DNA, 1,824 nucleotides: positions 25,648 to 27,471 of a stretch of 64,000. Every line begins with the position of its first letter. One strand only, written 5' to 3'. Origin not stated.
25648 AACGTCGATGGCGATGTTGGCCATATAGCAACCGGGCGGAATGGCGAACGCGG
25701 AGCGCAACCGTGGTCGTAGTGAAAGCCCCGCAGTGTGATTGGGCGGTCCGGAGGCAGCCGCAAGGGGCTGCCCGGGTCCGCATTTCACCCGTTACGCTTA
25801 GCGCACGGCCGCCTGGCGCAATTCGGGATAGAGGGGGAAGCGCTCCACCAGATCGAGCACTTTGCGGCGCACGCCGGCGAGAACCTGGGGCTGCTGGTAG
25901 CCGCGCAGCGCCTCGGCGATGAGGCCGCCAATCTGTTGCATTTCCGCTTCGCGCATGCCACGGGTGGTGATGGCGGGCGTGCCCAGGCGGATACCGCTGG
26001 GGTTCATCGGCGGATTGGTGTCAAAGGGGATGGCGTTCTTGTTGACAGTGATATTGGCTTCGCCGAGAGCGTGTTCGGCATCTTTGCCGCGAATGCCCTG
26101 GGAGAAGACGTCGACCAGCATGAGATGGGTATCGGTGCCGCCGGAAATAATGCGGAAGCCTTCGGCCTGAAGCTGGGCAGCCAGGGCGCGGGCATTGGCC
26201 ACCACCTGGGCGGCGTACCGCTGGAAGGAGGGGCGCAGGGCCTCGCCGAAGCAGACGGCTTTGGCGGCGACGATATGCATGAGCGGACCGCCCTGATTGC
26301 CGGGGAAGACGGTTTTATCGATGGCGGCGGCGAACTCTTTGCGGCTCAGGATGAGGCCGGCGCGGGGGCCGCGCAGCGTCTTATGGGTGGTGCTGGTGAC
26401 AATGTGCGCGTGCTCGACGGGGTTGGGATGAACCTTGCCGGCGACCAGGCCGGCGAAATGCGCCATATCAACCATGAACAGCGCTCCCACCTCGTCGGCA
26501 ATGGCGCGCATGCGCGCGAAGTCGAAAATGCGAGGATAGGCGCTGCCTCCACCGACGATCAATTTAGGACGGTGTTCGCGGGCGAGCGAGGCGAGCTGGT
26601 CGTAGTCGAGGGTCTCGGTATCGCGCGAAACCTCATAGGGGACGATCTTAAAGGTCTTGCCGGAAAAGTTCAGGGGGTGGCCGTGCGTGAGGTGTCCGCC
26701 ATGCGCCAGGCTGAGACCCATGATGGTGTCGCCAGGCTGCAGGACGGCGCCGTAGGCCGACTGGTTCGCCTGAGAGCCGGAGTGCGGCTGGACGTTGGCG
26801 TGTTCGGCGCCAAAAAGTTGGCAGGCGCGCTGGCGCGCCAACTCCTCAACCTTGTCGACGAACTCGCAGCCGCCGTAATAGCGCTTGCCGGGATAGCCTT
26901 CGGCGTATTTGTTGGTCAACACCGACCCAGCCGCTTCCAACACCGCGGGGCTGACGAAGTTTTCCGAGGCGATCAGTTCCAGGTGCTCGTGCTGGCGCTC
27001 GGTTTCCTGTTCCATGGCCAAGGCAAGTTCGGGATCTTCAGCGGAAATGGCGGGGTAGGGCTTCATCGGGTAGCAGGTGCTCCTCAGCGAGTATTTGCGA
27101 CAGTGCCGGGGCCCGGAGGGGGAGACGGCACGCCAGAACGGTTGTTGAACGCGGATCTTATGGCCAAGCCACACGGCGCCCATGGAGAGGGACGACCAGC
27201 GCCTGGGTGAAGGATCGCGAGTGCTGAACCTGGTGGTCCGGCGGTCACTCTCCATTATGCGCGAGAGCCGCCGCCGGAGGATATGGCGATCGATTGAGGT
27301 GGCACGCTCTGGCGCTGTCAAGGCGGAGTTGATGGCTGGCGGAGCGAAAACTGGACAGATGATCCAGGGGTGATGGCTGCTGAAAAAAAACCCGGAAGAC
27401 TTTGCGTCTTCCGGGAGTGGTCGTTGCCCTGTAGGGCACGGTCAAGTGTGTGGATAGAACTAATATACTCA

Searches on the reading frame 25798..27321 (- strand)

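Call 88: search_protein_families(library=pfam, proteins=[window:25798-27321:-], max_evalue=0.1)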
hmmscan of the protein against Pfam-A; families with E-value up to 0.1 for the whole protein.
window:25798-27321:- (507 aa): 5 families
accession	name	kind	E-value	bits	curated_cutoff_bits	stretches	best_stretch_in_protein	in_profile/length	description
PF00464.25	SHMT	-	7e-167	555.5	27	1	93-468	2-399/399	Serine hydroxymethyltransferase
PF00155.27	Aminotran_1_2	-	2.5e-10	40.5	19.7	1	162-457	47-355/361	Aminotransferase class I and II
PF01212.27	Beta_elim_lyase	-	3.1e-06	27.2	27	1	163-392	38-238/288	Beta-eliminating lyase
PF03841.19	SelA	-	0.075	12.5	22.8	0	277-336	176-235/367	L-seryl-tRNA selenium transferase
PF00266.25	Aminotran_5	-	0.093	12.1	21.5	0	125-331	13-218/371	Aminotransferase class-V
